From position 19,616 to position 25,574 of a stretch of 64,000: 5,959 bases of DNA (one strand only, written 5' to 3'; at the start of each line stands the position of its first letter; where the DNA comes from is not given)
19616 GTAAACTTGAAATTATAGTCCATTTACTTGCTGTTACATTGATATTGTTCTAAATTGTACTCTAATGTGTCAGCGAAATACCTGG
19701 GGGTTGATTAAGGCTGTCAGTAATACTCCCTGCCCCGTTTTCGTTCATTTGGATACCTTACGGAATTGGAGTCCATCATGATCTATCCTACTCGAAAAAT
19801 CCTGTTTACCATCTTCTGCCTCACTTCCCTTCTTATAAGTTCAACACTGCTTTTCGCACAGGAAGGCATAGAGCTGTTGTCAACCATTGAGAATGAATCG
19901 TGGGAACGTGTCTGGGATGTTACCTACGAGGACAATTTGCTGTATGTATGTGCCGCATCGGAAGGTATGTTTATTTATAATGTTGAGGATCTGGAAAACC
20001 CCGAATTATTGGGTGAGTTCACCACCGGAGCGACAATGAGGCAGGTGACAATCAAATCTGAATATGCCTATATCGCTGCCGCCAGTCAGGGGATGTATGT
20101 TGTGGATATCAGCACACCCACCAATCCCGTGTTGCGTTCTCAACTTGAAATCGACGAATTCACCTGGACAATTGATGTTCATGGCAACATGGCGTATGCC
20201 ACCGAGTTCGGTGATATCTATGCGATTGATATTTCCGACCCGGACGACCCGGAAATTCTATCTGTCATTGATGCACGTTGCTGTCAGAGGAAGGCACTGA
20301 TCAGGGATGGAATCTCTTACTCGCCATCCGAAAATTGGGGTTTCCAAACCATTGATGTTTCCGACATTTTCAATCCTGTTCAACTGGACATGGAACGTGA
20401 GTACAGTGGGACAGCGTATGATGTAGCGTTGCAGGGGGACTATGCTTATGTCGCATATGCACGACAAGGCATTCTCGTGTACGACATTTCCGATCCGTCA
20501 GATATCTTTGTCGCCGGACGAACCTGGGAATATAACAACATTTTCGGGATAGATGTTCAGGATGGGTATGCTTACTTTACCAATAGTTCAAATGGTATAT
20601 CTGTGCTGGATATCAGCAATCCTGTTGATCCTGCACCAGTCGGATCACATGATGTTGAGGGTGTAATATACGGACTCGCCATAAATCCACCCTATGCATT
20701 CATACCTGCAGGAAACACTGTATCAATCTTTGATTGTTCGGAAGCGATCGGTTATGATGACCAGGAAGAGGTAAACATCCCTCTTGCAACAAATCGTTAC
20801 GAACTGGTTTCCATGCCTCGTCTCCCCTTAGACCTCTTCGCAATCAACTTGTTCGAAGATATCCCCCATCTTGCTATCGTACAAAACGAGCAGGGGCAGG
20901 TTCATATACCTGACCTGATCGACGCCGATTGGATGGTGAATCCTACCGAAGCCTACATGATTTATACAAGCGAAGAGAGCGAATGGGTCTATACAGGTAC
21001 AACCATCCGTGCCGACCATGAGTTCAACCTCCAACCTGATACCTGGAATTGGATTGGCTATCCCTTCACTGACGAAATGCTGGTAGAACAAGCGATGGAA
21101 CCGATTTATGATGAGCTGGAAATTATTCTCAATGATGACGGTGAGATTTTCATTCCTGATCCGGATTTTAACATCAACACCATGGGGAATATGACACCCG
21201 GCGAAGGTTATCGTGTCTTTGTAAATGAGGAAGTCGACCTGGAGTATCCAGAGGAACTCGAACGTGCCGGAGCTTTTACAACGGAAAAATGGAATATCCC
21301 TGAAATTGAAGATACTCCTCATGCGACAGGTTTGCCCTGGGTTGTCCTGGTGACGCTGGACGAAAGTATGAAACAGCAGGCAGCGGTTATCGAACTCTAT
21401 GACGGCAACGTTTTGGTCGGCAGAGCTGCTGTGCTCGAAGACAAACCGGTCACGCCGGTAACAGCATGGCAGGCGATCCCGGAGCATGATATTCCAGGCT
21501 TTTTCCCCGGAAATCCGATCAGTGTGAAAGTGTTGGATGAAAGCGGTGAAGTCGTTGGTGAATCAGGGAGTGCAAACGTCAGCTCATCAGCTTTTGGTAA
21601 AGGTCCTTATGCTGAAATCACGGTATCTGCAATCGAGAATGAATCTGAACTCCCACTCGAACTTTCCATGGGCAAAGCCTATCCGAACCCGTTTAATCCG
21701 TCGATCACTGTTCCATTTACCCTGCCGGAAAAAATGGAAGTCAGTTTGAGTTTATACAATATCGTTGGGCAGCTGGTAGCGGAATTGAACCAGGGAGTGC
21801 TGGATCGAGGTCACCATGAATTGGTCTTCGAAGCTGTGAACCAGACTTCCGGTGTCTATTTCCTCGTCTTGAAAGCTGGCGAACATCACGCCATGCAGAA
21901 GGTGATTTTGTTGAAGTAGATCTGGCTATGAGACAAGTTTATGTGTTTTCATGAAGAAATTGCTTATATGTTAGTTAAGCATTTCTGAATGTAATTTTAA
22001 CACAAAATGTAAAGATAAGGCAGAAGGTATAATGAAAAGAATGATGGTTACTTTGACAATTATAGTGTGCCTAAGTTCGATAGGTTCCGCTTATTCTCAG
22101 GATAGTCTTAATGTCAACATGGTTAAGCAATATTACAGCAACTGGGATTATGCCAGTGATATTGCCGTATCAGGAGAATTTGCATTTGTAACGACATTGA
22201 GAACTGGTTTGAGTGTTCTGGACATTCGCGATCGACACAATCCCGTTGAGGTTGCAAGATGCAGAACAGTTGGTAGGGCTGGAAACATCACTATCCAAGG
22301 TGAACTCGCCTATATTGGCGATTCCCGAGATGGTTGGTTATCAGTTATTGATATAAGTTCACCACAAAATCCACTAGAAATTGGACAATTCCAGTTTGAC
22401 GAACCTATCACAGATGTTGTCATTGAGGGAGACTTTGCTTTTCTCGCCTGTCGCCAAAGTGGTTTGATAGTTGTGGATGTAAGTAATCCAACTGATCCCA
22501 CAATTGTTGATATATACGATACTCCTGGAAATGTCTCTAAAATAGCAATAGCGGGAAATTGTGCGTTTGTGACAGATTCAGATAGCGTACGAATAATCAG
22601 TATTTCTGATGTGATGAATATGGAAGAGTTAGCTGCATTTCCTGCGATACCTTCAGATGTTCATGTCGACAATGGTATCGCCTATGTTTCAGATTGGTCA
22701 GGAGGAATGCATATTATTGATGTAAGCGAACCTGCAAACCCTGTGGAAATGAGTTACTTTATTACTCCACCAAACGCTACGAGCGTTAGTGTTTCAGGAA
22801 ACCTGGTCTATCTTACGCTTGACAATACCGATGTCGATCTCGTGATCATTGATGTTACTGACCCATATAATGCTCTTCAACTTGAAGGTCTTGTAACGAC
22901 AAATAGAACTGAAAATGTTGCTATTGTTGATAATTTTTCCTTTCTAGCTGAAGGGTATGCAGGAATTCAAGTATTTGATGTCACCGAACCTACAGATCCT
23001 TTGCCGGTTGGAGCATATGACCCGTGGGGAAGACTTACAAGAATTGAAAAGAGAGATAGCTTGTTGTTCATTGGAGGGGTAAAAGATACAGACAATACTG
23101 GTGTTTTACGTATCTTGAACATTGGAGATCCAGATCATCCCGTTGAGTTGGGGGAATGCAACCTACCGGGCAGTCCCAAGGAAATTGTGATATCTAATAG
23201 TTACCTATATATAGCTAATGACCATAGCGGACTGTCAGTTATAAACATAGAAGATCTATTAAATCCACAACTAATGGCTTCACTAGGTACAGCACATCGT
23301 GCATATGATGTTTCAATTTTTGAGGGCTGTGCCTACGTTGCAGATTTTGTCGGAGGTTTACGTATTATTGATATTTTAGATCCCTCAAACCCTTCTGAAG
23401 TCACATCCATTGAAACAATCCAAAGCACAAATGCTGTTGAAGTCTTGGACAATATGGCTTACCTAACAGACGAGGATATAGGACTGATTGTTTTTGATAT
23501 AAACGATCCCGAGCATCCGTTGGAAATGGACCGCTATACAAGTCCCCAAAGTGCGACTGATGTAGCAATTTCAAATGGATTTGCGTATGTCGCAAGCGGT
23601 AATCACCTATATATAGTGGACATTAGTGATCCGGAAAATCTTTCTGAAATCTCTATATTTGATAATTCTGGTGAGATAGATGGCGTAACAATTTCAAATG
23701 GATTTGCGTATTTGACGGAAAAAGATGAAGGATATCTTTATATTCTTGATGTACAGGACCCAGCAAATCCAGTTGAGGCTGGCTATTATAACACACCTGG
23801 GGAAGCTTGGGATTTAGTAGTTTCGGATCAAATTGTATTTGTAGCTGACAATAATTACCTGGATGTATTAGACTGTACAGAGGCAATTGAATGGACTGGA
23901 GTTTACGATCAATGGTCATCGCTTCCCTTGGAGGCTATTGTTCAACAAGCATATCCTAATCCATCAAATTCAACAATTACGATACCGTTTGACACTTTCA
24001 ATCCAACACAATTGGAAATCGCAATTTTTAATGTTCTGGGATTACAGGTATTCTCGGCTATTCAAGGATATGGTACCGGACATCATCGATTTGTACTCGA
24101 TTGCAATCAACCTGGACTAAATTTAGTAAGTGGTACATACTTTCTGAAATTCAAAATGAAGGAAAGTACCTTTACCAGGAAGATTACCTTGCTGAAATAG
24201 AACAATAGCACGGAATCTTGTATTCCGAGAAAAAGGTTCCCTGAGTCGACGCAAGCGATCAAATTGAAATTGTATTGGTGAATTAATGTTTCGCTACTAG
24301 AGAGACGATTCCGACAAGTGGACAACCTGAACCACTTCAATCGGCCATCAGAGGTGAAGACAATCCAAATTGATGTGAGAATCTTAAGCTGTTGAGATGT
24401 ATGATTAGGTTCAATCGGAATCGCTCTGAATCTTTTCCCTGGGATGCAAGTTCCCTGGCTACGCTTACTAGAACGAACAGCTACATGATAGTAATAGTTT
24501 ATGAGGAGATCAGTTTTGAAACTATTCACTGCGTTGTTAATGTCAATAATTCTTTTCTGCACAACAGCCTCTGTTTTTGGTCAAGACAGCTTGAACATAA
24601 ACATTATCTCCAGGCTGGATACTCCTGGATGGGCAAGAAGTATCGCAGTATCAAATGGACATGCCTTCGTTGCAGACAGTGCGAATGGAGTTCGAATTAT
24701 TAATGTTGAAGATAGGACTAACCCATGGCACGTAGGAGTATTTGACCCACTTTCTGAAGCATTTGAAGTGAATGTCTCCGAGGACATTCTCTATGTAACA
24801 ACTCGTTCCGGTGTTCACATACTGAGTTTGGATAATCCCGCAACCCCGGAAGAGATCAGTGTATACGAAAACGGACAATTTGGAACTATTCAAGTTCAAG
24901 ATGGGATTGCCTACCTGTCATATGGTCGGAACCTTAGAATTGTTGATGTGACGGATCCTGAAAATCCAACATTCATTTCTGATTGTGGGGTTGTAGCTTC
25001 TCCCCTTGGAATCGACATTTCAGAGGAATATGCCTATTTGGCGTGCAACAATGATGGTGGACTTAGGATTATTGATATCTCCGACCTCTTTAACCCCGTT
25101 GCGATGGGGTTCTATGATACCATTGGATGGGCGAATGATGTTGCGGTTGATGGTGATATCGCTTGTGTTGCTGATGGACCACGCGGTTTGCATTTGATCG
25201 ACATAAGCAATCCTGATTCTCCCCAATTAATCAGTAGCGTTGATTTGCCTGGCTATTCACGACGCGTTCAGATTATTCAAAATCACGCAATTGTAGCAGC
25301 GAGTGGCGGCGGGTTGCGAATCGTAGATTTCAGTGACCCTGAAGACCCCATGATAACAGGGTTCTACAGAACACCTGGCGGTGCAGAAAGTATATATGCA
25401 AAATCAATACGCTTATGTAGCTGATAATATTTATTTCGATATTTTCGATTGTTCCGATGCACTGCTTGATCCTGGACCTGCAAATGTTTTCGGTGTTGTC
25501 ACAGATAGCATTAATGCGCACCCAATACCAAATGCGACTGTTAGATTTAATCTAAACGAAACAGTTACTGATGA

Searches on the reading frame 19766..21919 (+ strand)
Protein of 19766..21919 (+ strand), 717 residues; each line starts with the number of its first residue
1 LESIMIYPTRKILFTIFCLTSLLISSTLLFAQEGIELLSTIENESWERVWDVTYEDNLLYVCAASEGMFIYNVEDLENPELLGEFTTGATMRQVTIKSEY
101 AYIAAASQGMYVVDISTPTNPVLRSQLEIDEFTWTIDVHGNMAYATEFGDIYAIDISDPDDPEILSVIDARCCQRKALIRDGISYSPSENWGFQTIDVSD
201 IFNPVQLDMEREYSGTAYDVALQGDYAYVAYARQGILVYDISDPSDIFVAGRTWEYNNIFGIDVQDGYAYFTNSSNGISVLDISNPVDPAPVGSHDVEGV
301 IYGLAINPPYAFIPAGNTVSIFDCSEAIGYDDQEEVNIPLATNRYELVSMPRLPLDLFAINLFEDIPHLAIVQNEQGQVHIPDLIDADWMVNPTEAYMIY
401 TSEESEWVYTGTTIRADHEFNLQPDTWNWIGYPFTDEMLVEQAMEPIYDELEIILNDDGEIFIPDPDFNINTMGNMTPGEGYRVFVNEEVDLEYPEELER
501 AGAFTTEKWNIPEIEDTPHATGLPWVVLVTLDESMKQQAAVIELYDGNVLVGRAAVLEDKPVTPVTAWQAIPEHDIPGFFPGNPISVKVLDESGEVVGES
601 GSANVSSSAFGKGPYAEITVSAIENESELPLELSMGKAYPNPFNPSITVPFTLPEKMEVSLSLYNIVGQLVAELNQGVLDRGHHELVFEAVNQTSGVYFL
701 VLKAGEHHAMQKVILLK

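Call 27: search_protein_families(library=pfam, proteins=[window:19766-21919:+], max_evalue=0.00001)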
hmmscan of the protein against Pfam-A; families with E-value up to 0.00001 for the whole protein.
window:19766-21919:+ (717 aa): 2 families
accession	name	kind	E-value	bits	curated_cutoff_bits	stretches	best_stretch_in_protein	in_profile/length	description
PF08309.17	LVIVD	-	3.3e-24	84.4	20.2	2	215-250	2-37/42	LVIVD repeat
PF18962.6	Por_Secre_tail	-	1.9e-10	41.3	27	1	639-714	2-74/75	Secretion system C-terminal sorting domain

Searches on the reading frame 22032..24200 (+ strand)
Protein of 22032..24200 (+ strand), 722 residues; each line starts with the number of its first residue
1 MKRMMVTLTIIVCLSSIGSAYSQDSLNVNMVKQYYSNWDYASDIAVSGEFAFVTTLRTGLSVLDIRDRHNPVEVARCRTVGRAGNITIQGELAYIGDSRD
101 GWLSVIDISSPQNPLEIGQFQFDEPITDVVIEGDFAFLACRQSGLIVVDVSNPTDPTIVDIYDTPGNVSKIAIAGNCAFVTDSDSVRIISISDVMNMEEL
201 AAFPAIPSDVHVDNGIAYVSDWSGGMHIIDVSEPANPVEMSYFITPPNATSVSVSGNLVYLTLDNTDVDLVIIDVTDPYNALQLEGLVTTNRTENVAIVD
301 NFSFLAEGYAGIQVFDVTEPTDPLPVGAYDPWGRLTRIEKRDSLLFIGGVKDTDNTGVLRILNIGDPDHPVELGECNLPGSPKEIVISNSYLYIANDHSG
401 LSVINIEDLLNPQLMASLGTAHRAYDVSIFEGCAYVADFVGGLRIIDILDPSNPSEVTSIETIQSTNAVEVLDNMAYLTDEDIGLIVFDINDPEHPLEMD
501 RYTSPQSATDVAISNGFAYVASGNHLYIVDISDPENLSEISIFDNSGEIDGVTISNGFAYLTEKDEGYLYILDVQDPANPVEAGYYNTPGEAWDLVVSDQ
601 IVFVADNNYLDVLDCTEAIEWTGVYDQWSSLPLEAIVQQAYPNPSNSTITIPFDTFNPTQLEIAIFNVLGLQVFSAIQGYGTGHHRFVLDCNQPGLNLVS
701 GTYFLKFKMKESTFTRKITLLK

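Call 27: search_protein_families(library=pfam, proteins=[window:22032-24200:+], max_evalue=0.00001)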
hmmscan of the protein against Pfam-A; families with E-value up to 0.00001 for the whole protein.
window:22032-24200:+ (722 aa): 3 families
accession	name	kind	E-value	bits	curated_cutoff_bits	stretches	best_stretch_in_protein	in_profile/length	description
PF08309.17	LVIVD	-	3.3e-85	279.6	20.2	5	128-164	6-42/42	LVIVD repeat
PF18962.6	Por_Secre_tail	-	1.8e-10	41.4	27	1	641-718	2-73/75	Secretion system C-terminal sorting domain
PF09826.15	Beta_propel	-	5e-08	32.7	22.4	0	482-511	379-408/495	Beta propeller domain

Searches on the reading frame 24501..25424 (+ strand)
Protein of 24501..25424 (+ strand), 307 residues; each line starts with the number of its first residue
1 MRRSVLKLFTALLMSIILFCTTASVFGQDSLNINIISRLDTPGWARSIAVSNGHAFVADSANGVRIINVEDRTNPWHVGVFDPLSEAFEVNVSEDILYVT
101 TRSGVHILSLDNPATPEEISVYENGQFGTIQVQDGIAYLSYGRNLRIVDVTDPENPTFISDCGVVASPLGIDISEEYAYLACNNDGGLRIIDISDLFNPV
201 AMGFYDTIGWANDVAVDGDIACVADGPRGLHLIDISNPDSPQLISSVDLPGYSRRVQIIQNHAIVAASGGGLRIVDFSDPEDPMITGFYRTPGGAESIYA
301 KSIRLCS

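Call 27: search_protein_families(library=pfam, proteins=[window:24501-25424:+], max_evalue=0.00001)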
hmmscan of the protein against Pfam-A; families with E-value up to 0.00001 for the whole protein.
window:24501-25424:+ (307 aa): 2 families
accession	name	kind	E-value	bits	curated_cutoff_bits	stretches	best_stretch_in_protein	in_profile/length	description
PF08309.17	LVIVD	-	1.4e-38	130.4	20.2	2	209-248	2-41/42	LVIVD repeat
PF09826.15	Beta_propel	-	3.2e-07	30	22.4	0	230-264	329-363/495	Beta propeller domain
